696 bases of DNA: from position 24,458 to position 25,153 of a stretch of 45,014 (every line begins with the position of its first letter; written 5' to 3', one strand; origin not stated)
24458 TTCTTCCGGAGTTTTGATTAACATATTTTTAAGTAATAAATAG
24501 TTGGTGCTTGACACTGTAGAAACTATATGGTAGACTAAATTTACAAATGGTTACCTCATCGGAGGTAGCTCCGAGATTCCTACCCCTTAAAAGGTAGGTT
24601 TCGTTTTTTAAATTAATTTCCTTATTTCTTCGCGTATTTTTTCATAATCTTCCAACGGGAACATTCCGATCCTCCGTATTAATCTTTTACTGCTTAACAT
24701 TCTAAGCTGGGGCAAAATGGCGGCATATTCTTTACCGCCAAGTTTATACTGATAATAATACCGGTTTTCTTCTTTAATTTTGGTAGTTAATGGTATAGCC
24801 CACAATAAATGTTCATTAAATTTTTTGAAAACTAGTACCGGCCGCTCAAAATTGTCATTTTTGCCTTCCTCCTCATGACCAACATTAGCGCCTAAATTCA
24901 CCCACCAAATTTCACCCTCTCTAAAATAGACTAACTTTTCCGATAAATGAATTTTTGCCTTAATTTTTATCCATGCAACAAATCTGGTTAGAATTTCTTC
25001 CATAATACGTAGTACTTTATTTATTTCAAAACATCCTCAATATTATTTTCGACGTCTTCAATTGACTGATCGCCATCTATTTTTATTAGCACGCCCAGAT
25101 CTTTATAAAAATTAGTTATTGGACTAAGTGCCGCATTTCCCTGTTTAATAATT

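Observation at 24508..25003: Solitary MazF/PemK-like toxin gene inserted between adk and map in the ribosomal operon, facing a convergent small-RNA candidate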

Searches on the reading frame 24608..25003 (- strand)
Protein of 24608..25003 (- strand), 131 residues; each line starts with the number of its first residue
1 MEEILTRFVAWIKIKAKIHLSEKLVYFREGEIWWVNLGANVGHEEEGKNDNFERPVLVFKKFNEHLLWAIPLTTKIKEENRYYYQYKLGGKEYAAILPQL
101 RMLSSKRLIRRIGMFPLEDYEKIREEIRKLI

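Call 3: search_protein_families(library=pfam, proteins=[window:24608-25003:-], max_evalue=0.1)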
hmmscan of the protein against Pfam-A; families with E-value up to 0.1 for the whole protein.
window:24608-25003:- (131 aa): 1 family
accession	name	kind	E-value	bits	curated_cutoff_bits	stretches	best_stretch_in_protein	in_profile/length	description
PF02452.23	PemK_toxin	-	9.3e-14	52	23.1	1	29-130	2-108/109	PemK-like, MazF-like toxin of type II toxin-antitoxin system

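Call 10: find_homologous_proteins(query=window:24608-25003:-)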
Query window:24608-25003:- (131 aa): 90 proteins with E <= 0.001 among 92 candidates.
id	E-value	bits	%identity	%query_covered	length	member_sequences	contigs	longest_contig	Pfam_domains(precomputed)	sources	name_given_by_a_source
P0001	8.1e-75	267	90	100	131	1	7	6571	PF02452.24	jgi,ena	-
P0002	1.3e-73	263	89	100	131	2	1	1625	PF02452.24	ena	-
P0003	2.1e-72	259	89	100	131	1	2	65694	PF02452.24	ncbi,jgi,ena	ncbi:MAG: type II toxin-antitoxin system PemK/MazF family toxin [Candidatus Magasanikbacteria bacter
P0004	1.1e-71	257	85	99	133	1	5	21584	PF02452.24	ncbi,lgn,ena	ncbi:MAG: type II toxin-antitoxin system PemK/MazF family toxin [Patescibacteria group bacterium]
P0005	1.9e-71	256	88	100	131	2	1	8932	PF02452.24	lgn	-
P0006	3.0e-70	252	84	100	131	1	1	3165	PF02452.24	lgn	-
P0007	6.0e-68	245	81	100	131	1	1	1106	PF02452.24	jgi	-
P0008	1.5e-67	244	82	100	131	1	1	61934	PF02452.24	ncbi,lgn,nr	ncbi:MAG: type II toxin-antitoxin system PemK/MazF family toxin [Patescibacteria group bacterium]|nr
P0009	2.4e-67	243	81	100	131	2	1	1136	PF02452.24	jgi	jgi:mRNA interferase MazF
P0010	4.2e-67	242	79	100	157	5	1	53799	PF02452.24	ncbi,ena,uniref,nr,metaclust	ncbi:MAG: hypothetical protein A2538_04465 [Candidatus Magasanikbacteria bacterium RIFOXYD2_FULL_41_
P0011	5.4e-67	242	80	100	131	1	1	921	PF02452.24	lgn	-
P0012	1.2e-66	241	81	100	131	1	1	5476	PF02452.24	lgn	-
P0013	1.8e-66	240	81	100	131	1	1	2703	PF02452.24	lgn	-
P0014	2.6e-65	236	80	99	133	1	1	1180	PF02452.24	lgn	-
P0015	1.0e-64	234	80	100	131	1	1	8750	PF02452.24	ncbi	-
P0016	2.3e-64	233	80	99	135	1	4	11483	PF02452.24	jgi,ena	-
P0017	5.1e-64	232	77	100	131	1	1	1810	PF02452.24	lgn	-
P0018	7.0e-63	228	76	100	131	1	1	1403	PF02452.24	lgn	-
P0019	2.3e-62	227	79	100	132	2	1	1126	PF02452.24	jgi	-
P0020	1.7e-58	214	70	98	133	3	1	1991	PF02452.24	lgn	-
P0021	3.1e-58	213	66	100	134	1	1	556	PF02452.24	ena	-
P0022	5.9e-58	212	70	99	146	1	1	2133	PF02452.24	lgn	-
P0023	5.3e-57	209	71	97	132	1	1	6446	PF02452.24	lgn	-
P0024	5.7e-57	209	65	100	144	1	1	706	PF02452.24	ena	-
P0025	6.1e-57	209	71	100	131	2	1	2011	PF02452.24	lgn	-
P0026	9.4e-56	205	65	100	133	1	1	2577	PF02452.24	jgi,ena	-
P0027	1.3e-55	205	70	99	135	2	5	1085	PF02452.24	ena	-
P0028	2.7e-55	204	63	100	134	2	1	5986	PF02452.24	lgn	-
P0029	2.9e-55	204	70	99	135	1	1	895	PF02452.24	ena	-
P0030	8.2e-55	202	70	99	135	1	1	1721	PF02452.24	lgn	-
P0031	1.3e-54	202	68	95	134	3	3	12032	PF02452.24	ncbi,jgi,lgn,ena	-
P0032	2.6e-54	201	69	99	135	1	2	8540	PF02452.24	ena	-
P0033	4.3e-54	200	66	100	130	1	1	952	PF02452.24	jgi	-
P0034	4.7e-54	200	66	98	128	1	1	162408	PF02452.24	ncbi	-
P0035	6.5e-54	199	59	98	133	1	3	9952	PF02452.24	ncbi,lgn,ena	-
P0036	1.5e-53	198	66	100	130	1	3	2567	PF02452.24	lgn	-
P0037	9.4e-51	189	63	100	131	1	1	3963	PF02452.24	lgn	-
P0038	3.0e-50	188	56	100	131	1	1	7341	PF02452.24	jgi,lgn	jgi:mRNA interferase MazF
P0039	5.2e-50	187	59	100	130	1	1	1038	PF02452.24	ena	-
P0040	3.9e-49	184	71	100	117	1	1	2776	PF02452.24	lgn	-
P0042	2.1e-43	165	84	66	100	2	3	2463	PF02452.24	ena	-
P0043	1.2e-39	153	54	100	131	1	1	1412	PF02452.24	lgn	-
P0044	4.2e-39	151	51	99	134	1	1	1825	PF02452.24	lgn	-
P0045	5.4e-39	151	53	98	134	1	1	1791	PF02452.24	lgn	-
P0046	8.0e-39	151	52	98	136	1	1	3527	PF02452.24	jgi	jgi:mRNA interferase MazF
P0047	2.7e-35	139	51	99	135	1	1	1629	PF02452.24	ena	-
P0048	5.3e-34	135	48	99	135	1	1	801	PF02452.24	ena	-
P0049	5.4e-34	135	49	100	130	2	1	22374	PF02452.24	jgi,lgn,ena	-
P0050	1.6e-33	133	47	100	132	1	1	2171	PF02452.24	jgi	-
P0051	2.5e-33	133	51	99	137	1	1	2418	PF02452.24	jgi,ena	-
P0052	2.5e-33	133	52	98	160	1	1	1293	PF02452.24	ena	-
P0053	3.9e-33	132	48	100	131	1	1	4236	PF02452.24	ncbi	-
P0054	1.2e-32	131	50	97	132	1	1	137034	PF02452.24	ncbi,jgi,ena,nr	ncbi:type II toxin-antitoxin system PemK/MazF family toxin [Patescibacteria group bacterium]|nr:type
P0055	1.6e-30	124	45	95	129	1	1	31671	PF02452.24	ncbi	-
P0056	1.8e-30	124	48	99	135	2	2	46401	PF02452.24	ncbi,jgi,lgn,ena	ncbi:MAG: type II toxin-antitoxin system PemK/MazF family toxin [Candidatus Paceibacterota bacterium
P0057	2.3e-30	123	45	98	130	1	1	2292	PF02452.24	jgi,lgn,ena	-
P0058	6.2e-29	119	47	99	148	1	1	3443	PF02452.24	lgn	-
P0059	7.9e-29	118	43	100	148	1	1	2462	PF02452.24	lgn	-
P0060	2.1e-28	117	47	92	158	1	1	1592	PF02452.24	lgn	-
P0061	5.1e-28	116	50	89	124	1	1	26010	PF02452.24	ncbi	-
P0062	2.4e-27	113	44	97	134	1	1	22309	PF02452.24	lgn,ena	-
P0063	6.2e-27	112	46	85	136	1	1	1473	PF02452.24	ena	-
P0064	9.2e-27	112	43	90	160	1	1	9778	PF02452.24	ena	-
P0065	5.0e-26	109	46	94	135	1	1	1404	PF02452.24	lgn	-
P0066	5.4e-26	109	48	89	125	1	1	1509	PF02452.24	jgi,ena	-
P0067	1.0e-25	108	44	95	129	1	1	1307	PF02452.24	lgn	-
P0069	1.9e-25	107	41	100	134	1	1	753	PF02452.24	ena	-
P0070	1.7e-24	104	44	98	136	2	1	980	PF02452.24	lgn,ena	-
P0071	2.4e-24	104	41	95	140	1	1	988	PF02452.24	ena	-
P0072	1.2e-23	102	56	69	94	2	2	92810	PF02452.24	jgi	-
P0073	1.6e-23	101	39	82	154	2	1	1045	PF02452.24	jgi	jgi:mRNA interferase MazF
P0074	2.5e-23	100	45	76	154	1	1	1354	PF02452.24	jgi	jgi:mRNA interferase MazF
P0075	4.4e-23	100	45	92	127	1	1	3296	PF02452.24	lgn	-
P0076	5.1e-23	99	50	69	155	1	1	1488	PF02452.24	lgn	-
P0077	3.1e-22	97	40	95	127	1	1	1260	PF02452.24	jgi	jgi:mRNA interferase MazF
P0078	3.7e-22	97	37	95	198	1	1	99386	PF02452.24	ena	-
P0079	4.0e-22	97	42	94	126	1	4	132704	PF02452.24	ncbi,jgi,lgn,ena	-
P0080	5.1e-22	96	44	76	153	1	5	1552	PF02452.24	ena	-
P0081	6.1e-22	96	39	85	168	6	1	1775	PF02452.24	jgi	-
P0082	7.3e-22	96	47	80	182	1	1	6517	PF02452.24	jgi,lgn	jgi:mRNA interferase MazF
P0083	7.3e-22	96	40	95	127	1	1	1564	PF02452.24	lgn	-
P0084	9.2e-22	95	45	82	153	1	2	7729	PF02452.24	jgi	jgi:mRNA interferase MazF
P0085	1.8e-21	94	43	77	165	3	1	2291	PF02452.24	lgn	-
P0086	3.2e-21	94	42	97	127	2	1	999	PF02452.24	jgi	jgi:mRNA interferase MazF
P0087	8.1e-21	92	43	79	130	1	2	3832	PF02452.24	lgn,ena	-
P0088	1.5e-19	88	44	80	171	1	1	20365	PF02452.24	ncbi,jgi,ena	jgi:mRNA interferase MazF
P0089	4.1e-19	87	42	81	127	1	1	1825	PF02452.24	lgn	-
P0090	9.1e-17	79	35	87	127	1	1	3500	PF02452.24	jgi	jgi:mRNA interferase MazF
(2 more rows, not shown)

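Call 12: find_related_loci(query=window:24608-25003:-, collection=genome_contigs, flank=3000)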
Query window:24608-25003:- (131 aa) in genome_contigs; peptide patterns used: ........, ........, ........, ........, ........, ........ (x = any residue, [..] = any of these).
69 stretches matched a pattern; 6 encode a relative of the query (tblastn E <= 1e-3); 6 distinct loci.
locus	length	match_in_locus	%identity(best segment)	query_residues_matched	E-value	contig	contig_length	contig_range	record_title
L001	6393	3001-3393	89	1-131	2e-77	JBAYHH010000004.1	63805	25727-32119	MAG: Candidatus Magasanikiibacteriota bacterium isolate SO_2016_GW1_145 scaffold00952_OW334_2016, whole genome shotgun s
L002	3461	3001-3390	85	2-131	5e-76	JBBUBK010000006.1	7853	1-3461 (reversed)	MAG: Patescibacteria group bacterium isolate H52-bin026_1 H52_bin026_1_000000000006, whole genome shotgun sequence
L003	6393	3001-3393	82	1-131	3e-73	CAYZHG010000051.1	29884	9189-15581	MAG TPA_asm: uncultured Gammaproteobacteria bacterium isolate binchicken_co169_185 genome assembly, contig: k99_615681,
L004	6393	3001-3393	82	1-131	4e-73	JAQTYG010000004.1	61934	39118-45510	MAG: Patescibacteria group bacterium isolate STC_31 NODE_996_length_61934_cov_17.249082_Sandtown_C, whole genome shotgun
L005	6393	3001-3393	79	1-131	3e-72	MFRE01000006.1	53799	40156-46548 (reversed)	MAG: Candidatus Magasanikbacteria bacterium RIFOXYD2_FULL_41_14 rifoxyd2_full_scaffold_131, whole genome shotgun sequenc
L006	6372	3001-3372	45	8-131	3e-32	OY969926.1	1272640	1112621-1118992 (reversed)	MAG: uncultured bacterium isolate MFD02832.bin.2.16 genome assembly, chromosome: 1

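Call 16: find_related_loci(query=A1, collection=metagenome_contigs, flank=2500)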
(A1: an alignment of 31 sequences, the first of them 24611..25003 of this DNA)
Query A1 (131 aa) in metagenome_contigs; peptide patterns used: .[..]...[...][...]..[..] (x = any residue, [..] = any of these).
600 stretches matched a pattern (row limit reached: there are more); 535 encode a relative of the query (tblastn E <= 1e-3); the best 80 are kept; 80 distinct loci.
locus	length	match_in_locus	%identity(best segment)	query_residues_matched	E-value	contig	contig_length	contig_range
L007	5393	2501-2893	89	1-131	2e-76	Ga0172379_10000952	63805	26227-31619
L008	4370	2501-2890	85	2-131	7e-74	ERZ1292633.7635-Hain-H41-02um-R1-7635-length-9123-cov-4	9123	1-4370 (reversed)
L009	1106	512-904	81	1-131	5e-77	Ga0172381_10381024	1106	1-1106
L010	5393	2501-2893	79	1-131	3e-71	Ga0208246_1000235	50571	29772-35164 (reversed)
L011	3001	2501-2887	66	3-131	2e-59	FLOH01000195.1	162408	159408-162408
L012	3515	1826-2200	68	7-131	7e-59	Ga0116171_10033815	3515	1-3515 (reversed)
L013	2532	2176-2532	67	2-118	4e-52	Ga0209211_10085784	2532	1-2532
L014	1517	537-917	54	2-128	3e-47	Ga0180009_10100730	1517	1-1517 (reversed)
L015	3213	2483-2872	52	1-131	5e-45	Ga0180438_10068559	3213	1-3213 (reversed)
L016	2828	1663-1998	58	7-119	3e-45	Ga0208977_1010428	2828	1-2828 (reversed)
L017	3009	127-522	52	1-131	4e-45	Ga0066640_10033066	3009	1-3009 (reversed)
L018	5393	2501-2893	52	1-131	7e-45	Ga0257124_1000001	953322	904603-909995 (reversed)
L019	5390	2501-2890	54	1-131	9e-45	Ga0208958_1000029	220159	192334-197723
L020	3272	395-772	54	1-125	2e-43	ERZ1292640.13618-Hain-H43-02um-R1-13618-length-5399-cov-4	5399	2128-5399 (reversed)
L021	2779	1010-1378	51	5-128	6e-43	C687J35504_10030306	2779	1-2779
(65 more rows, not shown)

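Call 25: search_protein_families(library=padloc, proteins=[window:24608-25003:-], max_evalue=1)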
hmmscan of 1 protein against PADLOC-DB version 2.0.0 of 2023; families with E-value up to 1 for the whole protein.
window:24608-25003:- (131 aa): 0 families

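Call 26: search_protein_families(library=ncbifam, proteins=[window:24608-25003:-], max_evalue=1)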
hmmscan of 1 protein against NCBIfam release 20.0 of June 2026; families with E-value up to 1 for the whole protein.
window:24608-25003:- (131 aa): 1 family
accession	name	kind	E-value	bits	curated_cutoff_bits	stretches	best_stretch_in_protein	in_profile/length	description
NF007386.0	PRK09907.1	equivalog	0.0026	17.7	120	1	29-131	9-110/111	endoribonuclease MazF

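Call 27: search_solved_structures(query=A1, max_evalue=0.01, show_alignments=2)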
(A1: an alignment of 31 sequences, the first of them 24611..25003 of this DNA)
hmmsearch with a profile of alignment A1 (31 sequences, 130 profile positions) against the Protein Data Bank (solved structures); distinct sequences matched with E-value up to 0.01: 13.
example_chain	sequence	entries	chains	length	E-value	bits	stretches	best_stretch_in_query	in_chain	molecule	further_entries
4mdx_A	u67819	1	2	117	1.3e-06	31.6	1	26-127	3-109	mRNA interferase EndoA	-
1ne8_A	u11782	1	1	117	1.5e-06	31.4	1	26-127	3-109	conserved hypothetical protein YDCE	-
4me7_A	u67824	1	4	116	1.8e-06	31.2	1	27-127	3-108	mRNA interferase EndoA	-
7bxy_A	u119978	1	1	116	5.7e-06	29.6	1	27-126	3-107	mRNA interferase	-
4hke_A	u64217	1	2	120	6.4e-06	29.4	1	27-126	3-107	Addiction module toxin component PemK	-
2mf2_A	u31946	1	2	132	2.8e-05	27.4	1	40-126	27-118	mRNA interferase MazF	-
4mzm_A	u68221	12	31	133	2.8e-05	27.3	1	40-126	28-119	mRNA interferase MazF | MazF mRNA interferase | Endoribonuclease MazF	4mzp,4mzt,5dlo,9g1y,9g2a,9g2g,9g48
4of1_A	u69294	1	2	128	3.5e-05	27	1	43-126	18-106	mRNA interferase MazF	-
6l29_A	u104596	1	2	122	0.0003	24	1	26-127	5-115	mRNA interferase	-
6l2a_A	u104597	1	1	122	0.00046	23.4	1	26-127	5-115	mRNA interferase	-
6kyt_A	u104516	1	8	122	0.0019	21.4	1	26-127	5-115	Endoribonuclease MazF9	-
6kys_A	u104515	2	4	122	0.0021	21.3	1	26-127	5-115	Endoribonuclease MazF9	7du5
5hjz_A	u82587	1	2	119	0.0027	20.9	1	27-127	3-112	Endoribonuclease MazF9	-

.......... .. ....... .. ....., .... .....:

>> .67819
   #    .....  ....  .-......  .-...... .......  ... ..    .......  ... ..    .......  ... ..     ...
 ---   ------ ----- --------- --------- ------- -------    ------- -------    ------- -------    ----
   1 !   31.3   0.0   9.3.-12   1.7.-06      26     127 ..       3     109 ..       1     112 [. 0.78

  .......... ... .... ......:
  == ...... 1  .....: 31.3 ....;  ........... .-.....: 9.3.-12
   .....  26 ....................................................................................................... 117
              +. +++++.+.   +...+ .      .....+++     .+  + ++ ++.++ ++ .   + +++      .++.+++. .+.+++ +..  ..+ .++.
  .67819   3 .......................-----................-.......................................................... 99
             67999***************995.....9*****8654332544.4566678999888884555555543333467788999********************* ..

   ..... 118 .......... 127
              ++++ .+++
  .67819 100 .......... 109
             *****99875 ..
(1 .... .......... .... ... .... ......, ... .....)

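Call 35: predict_structure(alignment_id=A1)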
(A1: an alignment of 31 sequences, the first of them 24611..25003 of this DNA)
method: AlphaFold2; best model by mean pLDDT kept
length: 131 residues; sequences in the alignment: 31
mean_pLDDT: 84.2   pTM: 0.69
mean pLDDT of the five models: 84.2, 79.5, 70.5, 62.6, 61.2
residues with pLDDT >= 90: 66; 70-90: 46; 50-70: 9; < 50: 10
segments of 3 or more residues with pLDDT < 50: 39-48
pLDDT, mean of each block of 10 residues (from residue 1): 91 83 79 76 44 88 93 85 89 92 90 90 94 89
secondary structure, 60 per line:
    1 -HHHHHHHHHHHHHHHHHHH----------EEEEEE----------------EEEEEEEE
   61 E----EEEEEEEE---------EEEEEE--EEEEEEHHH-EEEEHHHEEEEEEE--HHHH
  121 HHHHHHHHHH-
elements in order: H2-20 E31-36 E53-61 E66-73 E83-88 E91-96 E101-104 E108-114 H117-130

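Call 40: fold_search(model_id=the predicted structure, library=pdb)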
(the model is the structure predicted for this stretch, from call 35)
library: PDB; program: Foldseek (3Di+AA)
matches with E <= 10: 532; with E <= 0.001: 104
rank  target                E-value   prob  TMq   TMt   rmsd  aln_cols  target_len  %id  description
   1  6kyt_H                5.0e-07  1.00  0.64  0.70   3.9       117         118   21  The structure of the M. tb toxin MazEF-mt1 complex (released 2020-08-05)
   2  6kyt_B                6.4e-07  1.00  0.63  0.68   4.0       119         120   21  The structure of the M. tb toxin MazEF-mt1 complex (released 2020-08-05)
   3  2mf2_MODEL_1_A        7.1e-07  1.00  0.62  0.62   3.0       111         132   18  Structural and biophysical characterization of the mRNA interferase SaMazF from Staphylococcus aureus. (released 2014-05-21)
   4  6kys_A                9.0e-07  1.00  0.66  0.72   3.1       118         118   22  The structure of the M. tb toxin MazF-mt1 (released 2020-08-05)
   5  6kyt_D                1.0e-06  1.00  0.60  0.66   4.1       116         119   22  The structure of the M. tb toxin MazEF-mt1 complex (released 2020-08-05)
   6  5hjz_A                1.1e-06  1.00  0.65  0.74   3.0       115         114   22  Structure of M. tuberculosis MazF-mt1 (Rv2801c) in complex with RNA (released 2017-01-18)
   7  6kys_B                1.4e-06  1.00  0.64  0.69   3.6       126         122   23  The structure of the M. tb toxin MazF-mt1 (released 2020-08-05)
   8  4mzp_E                1.5e-06  1.00  0.64  0.75   3.3       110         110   18  MazF from S. aureus crystal form III, C2221, 2.7 A (released 2014-05-21)
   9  7bxy                  1.7e-06  1.00  0.66  0.74   3.1       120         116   19  mRNA interferase from Bacillus cereus (released 2021-04-28)
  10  6kyt_G                1.7e-06  1.00  0.63  0.70   2.8       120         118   20  The structure of the M. tb toxin MazEF-mt1 complex (released 2020-08-05)
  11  6l29_A                1.7e-06  1.00  0.62  0.67   3.4       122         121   21  The structure of the MazF-mt1 mutant (released 2020-08-05)
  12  1ne8                  2.3e-06  1.00  0.65  0.73   3.0       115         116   21  YDCE protein from Bacillus subtilis (released 2003-01-14)
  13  6l29_B                2.6e-06  1.00  0.64  0.70   3.2       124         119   24  The structure of the MazF-mt1 mutant (released 2020-08-05)
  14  7du5_B                2.8e-06  1.00  0.65  0.72   3.0       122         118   22  The structure of the M.tb MazF-mt1 toxin in complex with a fragment of cognate antitoxin (released 2022-01-12)
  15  7du5_A                2.9e-06  1.00  0.64  0.71   3.1       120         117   22  The structure of the M.tb MazF-mt1 toxin in complex with a fragment of cognate antitoxin (released 2022-01-12)
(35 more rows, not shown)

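Call 45: find_encoding_contigs(protein=P0079, flank=3000, max_places=3)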
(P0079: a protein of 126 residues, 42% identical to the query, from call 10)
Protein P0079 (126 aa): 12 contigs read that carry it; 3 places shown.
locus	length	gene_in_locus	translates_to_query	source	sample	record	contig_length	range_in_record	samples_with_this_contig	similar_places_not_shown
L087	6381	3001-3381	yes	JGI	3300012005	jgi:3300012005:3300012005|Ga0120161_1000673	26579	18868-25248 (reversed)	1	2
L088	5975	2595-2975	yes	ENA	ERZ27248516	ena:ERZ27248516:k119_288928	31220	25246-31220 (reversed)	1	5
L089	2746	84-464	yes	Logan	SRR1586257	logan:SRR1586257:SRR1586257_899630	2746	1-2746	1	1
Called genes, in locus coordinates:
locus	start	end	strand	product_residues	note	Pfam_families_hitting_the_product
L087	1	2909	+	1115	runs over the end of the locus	PF13884:Peptidase_S74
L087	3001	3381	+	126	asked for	PF02452:PemK_toxin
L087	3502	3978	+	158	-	PF07963:N_methyl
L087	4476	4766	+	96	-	PF04221:RelB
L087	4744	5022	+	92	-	PF15738:YafQ_toxin, PF05016:ParE_toxin (weak)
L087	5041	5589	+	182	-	PF00254:FKBP_C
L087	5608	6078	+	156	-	PF07963:N_methyl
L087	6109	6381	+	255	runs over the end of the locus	PF04402:SIMPL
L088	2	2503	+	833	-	?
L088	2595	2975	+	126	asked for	PF02452:PemK_toxin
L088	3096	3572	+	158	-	PF07963:N_methyl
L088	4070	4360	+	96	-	PF04221:RelB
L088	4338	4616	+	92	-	PF15738:YafQ_toxin, PF05016:ParE_toxin (weak)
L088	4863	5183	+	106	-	PF00254:FKBP_C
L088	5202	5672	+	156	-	PF07963:N_methyl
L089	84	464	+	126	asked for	PF02452:PemK_toxin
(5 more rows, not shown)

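Call 46: find_encoding_contigs(protein=P0090, flank=3000, max_places=3)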
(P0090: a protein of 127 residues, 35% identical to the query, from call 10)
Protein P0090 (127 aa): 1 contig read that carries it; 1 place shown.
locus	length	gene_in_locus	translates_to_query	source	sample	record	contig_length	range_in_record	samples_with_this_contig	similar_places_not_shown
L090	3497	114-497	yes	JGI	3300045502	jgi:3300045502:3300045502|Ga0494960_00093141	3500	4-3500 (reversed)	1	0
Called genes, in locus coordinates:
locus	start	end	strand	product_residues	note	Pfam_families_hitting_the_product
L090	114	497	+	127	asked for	PF02452:PemK_toxin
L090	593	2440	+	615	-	PF01565:FAD_binding_4, PF02913:FAD-oxidase_C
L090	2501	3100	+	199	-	-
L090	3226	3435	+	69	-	PF00137:ATP-synt_C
